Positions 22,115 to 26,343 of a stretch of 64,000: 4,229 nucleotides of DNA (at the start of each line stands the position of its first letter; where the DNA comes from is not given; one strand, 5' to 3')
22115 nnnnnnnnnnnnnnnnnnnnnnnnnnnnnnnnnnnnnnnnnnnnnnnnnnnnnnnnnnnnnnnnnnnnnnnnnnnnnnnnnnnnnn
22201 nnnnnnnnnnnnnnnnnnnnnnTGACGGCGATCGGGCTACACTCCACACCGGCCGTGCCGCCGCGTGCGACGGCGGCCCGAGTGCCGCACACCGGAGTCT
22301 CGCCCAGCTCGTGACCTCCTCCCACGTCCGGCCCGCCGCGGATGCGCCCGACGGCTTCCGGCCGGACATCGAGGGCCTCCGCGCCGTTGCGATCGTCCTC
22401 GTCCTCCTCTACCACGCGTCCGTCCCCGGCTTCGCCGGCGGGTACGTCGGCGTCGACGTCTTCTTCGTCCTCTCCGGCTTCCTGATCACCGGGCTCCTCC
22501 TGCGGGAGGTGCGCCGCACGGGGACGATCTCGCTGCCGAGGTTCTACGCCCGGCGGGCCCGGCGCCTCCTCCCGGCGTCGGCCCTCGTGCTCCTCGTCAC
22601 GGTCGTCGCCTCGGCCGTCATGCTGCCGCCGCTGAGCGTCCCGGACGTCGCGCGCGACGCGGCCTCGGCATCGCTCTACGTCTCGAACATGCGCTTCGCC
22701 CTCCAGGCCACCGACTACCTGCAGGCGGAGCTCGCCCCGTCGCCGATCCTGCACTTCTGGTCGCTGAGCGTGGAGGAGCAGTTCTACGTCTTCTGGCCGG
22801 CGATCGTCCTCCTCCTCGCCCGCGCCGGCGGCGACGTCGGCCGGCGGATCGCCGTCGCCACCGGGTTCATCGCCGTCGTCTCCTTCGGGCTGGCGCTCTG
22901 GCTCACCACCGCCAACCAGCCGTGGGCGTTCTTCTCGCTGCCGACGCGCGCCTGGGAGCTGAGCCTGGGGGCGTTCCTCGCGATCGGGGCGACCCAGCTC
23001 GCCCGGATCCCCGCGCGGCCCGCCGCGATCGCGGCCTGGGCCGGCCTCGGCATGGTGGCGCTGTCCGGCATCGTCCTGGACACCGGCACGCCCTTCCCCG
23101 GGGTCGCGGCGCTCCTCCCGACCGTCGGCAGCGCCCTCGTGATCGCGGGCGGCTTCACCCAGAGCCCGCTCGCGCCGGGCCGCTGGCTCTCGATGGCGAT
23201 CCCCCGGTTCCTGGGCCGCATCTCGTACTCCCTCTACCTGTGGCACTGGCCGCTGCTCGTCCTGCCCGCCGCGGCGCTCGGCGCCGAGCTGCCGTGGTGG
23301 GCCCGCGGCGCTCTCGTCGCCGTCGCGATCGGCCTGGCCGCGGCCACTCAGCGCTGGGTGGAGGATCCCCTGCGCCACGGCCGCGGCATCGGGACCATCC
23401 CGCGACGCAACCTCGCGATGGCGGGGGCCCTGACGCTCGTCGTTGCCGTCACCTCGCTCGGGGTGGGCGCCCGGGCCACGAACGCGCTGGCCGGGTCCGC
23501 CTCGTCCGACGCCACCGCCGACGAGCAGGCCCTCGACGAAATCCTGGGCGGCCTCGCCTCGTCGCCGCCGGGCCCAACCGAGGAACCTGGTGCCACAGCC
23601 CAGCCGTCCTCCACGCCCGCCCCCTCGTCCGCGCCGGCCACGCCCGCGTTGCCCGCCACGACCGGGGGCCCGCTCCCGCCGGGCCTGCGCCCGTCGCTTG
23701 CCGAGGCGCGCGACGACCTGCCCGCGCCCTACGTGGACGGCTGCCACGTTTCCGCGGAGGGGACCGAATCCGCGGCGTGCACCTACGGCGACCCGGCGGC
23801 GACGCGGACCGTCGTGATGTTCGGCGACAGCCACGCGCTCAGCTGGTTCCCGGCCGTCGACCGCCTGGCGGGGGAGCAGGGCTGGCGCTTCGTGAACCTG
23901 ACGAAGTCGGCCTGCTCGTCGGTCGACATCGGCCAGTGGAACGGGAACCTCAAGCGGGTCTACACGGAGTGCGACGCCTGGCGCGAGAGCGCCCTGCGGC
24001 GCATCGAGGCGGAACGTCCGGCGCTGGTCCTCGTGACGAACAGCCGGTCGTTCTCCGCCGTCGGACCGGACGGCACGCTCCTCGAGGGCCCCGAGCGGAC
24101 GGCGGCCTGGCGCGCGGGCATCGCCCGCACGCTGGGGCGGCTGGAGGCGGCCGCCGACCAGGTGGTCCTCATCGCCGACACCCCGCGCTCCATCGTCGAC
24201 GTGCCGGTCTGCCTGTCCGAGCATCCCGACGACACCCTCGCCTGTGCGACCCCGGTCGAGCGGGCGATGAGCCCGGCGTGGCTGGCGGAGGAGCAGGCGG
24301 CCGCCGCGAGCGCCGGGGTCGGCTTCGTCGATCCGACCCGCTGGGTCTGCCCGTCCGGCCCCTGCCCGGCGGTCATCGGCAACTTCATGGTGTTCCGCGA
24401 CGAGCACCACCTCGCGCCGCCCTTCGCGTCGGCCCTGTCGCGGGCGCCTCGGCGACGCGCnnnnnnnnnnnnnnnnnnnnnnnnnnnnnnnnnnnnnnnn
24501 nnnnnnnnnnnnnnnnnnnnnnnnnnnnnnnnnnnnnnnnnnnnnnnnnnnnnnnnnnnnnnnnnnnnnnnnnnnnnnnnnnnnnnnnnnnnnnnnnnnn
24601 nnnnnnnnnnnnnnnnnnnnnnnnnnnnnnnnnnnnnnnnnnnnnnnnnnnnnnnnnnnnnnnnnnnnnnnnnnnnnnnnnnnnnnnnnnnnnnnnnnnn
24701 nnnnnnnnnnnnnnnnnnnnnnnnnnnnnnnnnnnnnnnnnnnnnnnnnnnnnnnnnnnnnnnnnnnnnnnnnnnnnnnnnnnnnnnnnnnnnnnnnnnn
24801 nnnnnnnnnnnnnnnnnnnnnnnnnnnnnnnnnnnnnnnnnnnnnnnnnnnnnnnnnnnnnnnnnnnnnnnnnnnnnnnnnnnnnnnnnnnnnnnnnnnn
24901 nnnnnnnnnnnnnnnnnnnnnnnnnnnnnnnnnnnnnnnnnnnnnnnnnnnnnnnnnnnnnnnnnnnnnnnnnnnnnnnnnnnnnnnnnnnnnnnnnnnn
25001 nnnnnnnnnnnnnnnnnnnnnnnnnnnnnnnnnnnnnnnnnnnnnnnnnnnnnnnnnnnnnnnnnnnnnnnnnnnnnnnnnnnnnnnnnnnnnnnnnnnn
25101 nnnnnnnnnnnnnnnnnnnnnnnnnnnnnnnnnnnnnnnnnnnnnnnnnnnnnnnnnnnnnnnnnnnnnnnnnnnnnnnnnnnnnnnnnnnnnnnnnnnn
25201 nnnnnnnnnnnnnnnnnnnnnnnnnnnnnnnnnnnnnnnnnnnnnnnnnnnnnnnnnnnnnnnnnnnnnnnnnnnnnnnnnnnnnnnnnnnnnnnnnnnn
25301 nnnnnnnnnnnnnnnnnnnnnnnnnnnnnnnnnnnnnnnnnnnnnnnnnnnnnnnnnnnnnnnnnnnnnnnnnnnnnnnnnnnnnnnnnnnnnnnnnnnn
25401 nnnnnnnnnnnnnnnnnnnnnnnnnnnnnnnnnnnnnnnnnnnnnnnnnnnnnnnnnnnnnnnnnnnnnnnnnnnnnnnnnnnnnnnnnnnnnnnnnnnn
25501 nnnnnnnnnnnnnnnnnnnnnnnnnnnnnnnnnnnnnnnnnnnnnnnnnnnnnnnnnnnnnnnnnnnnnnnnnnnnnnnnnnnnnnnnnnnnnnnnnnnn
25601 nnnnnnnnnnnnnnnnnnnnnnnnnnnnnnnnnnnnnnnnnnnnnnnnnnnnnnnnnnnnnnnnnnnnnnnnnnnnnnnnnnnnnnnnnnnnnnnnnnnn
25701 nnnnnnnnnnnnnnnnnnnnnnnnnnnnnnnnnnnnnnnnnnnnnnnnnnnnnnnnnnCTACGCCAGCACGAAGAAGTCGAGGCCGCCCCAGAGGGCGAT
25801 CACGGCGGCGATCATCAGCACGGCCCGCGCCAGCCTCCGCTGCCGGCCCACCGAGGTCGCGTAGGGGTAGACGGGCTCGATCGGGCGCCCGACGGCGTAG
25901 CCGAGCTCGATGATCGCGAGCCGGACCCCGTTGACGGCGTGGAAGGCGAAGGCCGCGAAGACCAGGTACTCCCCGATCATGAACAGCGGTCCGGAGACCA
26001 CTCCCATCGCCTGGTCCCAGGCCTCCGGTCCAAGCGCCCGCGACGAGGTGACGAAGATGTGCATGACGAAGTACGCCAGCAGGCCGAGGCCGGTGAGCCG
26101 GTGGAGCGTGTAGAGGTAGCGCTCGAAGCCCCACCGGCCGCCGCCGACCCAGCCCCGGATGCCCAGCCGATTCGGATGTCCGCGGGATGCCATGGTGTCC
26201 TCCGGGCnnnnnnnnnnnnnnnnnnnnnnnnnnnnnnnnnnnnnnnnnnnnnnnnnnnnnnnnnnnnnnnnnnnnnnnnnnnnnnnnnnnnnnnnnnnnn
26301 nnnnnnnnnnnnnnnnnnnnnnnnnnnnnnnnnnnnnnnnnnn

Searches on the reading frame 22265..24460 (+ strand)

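Call 35: search_protein_families(library=pfam, proteins=[window:22265-24460:+], max_evalue=0.001)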
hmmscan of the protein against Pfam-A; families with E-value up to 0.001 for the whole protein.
window:22265-24460:+ (732 aa): 0 families

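Call 86: search_protein_families(library=ncbifam, proteins=[window:22311-24410:+], max_evalue=1e-10)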
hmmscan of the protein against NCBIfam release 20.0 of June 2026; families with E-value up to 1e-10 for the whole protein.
window:22311-24410:+ (700 aa): 1 family
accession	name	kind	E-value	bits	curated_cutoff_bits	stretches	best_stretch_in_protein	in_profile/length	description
NF058601.1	ActlTfSucTMsmeg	equivalog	5.3e-72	243.3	1275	1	12-700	27-699/723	acetyltransferase SucT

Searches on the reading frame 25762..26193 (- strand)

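Call 35: search_protein_families(library=pfam, proteins=[window:25762-26193:-], max_evalue=0.001)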
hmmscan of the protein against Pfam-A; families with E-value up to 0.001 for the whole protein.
window:25762-26193:- (144 aa): 1 family
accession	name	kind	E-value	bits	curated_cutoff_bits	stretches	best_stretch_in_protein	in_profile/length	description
PF01127.27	Sdh_cyt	-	1.4e-11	45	25.8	1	19-104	14-101/122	Succinate dehydrogenase/Fumarate reductase transmembrane subunit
